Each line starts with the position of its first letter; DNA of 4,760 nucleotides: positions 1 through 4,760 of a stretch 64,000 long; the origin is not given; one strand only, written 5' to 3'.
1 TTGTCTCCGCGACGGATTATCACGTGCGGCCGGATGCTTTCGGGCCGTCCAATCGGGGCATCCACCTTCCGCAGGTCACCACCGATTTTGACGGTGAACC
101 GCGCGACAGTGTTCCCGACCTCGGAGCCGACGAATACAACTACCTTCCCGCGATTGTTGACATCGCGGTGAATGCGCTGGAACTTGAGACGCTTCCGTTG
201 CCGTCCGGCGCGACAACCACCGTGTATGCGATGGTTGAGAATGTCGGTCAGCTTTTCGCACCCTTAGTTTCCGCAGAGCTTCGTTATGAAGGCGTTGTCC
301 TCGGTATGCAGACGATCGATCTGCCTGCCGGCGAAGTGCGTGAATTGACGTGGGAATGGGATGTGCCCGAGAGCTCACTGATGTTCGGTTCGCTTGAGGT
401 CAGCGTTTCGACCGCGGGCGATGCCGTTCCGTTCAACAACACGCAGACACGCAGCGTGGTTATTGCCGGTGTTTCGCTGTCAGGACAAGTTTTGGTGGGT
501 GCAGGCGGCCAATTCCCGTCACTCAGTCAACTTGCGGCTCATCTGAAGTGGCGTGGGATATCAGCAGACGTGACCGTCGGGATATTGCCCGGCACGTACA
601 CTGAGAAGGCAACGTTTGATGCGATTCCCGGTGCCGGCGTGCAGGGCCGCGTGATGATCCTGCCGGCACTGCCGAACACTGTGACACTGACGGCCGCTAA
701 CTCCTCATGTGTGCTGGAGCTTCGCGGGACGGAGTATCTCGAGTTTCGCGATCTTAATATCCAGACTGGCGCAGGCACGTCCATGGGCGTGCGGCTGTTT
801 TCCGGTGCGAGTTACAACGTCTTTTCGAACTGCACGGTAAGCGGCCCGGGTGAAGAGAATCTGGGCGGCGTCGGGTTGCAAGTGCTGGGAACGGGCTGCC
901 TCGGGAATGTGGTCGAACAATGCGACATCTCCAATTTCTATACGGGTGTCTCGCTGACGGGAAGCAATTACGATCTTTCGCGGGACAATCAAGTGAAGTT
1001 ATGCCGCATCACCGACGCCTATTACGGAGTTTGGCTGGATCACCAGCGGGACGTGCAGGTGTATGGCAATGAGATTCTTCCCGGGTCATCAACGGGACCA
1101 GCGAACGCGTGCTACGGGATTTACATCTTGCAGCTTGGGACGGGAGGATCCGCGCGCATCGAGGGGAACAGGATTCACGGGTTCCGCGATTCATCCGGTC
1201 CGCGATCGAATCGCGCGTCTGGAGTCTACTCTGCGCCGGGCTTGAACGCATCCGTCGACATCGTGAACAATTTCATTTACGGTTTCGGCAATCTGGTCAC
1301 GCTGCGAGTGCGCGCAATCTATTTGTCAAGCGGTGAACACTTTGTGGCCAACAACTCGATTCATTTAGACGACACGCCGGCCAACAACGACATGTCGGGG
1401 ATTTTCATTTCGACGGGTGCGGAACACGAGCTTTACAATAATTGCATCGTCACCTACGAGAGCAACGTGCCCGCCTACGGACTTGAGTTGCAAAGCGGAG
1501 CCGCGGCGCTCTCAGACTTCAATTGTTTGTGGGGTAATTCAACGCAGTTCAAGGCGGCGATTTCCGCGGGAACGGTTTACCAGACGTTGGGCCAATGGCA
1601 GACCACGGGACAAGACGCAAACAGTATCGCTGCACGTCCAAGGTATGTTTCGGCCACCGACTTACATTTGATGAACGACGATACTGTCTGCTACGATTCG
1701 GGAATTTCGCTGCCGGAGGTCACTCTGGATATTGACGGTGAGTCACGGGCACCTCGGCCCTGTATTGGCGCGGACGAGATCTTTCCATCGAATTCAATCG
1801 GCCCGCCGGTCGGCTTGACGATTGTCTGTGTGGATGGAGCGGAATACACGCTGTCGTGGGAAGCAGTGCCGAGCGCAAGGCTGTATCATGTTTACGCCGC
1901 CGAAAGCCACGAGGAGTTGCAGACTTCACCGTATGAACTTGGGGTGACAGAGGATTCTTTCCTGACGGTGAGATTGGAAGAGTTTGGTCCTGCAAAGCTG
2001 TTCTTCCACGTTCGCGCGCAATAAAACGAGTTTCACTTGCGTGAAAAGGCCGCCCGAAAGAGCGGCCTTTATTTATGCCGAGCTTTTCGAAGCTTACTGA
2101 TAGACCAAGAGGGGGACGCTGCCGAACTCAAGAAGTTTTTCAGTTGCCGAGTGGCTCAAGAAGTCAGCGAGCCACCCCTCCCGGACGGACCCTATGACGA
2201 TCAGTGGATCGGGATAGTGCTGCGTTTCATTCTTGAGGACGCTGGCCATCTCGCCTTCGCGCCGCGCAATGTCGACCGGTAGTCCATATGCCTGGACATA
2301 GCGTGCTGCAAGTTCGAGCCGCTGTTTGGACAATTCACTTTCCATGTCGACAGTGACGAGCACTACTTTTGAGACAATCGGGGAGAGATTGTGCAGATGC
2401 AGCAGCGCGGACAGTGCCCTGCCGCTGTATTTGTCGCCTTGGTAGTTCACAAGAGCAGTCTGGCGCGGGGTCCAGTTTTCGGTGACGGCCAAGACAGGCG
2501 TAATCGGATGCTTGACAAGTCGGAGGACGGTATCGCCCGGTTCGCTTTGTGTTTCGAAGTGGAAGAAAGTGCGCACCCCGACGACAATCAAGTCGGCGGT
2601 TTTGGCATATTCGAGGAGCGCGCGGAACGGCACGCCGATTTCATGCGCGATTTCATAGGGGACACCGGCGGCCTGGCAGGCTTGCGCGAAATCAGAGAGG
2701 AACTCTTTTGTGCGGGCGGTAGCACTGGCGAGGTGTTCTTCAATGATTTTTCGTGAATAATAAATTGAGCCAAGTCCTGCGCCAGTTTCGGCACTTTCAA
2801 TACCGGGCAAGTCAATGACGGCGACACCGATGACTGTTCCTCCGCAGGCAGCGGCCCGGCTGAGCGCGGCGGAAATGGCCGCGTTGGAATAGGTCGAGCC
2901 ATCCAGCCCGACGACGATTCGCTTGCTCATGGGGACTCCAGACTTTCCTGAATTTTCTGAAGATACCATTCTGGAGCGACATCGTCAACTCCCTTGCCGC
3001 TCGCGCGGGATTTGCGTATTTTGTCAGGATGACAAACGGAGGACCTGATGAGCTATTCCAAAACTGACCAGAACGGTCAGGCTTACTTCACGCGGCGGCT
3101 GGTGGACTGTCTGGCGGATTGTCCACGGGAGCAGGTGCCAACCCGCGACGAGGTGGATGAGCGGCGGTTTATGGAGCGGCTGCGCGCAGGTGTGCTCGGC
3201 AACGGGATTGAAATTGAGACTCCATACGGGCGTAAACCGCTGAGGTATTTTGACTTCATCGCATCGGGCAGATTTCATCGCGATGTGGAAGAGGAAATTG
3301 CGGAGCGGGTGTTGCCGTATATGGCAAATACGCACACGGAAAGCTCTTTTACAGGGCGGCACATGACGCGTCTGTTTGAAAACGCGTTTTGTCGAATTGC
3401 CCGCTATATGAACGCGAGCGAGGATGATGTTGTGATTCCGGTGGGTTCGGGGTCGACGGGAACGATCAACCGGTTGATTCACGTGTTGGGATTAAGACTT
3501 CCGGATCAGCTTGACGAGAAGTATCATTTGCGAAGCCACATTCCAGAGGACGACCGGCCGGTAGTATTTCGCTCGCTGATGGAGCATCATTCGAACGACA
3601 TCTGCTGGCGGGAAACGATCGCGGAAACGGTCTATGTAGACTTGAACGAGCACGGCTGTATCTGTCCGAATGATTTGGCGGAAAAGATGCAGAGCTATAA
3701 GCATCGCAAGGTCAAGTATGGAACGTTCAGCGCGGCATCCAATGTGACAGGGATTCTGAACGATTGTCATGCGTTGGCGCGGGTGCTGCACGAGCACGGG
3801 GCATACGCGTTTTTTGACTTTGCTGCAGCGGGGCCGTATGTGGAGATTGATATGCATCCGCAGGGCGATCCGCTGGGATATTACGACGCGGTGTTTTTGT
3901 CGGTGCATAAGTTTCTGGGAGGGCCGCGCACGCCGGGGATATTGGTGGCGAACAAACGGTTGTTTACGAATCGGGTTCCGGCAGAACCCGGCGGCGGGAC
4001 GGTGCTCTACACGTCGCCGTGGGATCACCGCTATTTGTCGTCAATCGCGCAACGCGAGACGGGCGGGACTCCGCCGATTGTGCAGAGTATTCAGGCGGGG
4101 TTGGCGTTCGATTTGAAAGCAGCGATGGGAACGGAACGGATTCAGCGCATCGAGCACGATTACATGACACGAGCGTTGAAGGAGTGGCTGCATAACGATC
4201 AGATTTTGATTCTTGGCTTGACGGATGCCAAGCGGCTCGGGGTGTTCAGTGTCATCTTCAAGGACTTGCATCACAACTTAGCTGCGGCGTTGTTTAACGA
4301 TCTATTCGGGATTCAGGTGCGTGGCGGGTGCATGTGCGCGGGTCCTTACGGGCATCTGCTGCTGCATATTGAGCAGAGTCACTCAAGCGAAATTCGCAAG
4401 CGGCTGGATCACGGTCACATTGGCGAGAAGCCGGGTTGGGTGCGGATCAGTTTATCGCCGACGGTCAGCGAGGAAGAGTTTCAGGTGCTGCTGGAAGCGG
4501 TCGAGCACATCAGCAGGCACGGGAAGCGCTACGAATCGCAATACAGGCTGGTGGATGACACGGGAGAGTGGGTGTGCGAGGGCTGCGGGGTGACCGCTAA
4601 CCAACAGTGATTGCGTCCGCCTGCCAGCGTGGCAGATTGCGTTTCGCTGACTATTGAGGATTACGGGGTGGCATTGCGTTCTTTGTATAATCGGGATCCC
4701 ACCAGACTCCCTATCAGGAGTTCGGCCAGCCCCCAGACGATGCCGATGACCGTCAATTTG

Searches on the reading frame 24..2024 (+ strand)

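Call 16: search_protein_families(library=pfam, proteins=[window:24-2024:+], max_evalue=0.001)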
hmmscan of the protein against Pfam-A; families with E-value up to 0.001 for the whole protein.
window:24-2024:+ (666 aa): 1 family
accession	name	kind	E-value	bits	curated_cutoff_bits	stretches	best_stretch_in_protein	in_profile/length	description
PF05048.19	NosD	-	7.2e-07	29.3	23.6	1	292-384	70-146/212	Periplasmic copper-binding protein (NosD)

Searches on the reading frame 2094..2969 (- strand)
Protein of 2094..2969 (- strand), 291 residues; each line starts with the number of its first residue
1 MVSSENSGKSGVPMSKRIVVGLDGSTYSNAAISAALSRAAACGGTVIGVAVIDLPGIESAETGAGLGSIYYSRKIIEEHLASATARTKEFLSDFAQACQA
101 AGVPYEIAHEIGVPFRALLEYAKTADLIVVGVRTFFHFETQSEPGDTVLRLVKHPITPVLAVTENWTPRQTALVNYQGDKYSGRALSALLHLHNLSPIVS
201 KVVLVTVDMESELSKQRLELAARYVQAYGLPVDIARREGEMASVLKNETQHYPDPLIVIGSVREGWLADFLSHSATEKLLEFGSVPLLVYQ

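Call 16: search_protein_families(library=pfam, proteins=[window:2094-2969:-], max_evalue=0.001)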
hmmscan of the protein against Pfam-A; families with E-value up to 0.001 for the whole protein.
window:2094-2969:- (291 aa): 1 family
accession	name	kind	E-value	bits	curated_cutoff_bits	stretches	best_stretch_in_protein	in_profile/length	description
PF00582.32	Usp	-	1.2e-19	71.7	24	2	14-134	1-113/141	Universal stress protein family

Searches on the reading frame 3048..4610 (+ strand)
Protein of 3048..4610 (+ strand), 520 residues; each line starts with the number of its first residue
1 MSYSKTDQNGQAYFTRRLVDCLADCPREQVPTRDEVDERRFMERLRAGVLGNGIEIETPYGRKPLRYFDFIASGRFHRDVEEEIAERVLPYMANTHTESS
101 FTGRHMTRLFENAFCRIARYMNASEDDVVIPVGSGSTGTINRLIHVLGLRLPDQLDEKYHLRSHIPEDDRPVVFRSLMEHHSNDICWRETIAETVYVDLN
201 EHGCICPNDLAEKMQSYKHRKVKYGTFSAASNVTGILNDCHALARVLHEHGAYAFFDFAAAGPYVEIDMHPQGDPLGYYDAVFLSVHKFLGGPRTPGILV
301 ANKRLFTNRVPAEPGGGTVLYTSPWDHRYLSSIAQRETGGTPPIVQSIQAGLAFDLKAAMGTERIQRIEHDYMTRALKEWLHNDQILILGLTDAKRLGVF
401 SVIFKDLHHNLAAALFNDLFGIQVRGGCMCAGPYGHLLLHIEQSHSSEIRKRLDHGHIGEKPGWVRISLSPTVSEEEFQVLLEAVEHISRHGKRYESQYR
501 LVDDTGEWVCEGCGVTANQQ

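Call 16: search_protein_families(library=pfam, proteins=[window:3048-4610:+], max_evalue=0.001)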
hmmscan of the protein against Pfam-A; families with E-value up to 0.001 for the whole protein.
window:3048-4610:+ (520 aa): 2 families
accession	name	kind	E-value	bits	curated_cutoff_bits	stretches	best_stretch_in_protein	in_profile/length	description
PF00266.25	Aminotran_5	-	6.1e-38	131.2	21.5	1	67-480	2-370/371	Aminotransferase class-V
PF08447.18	PAS_3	-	0.00026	21.7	25.6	0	475-509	32-66/89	PAS fold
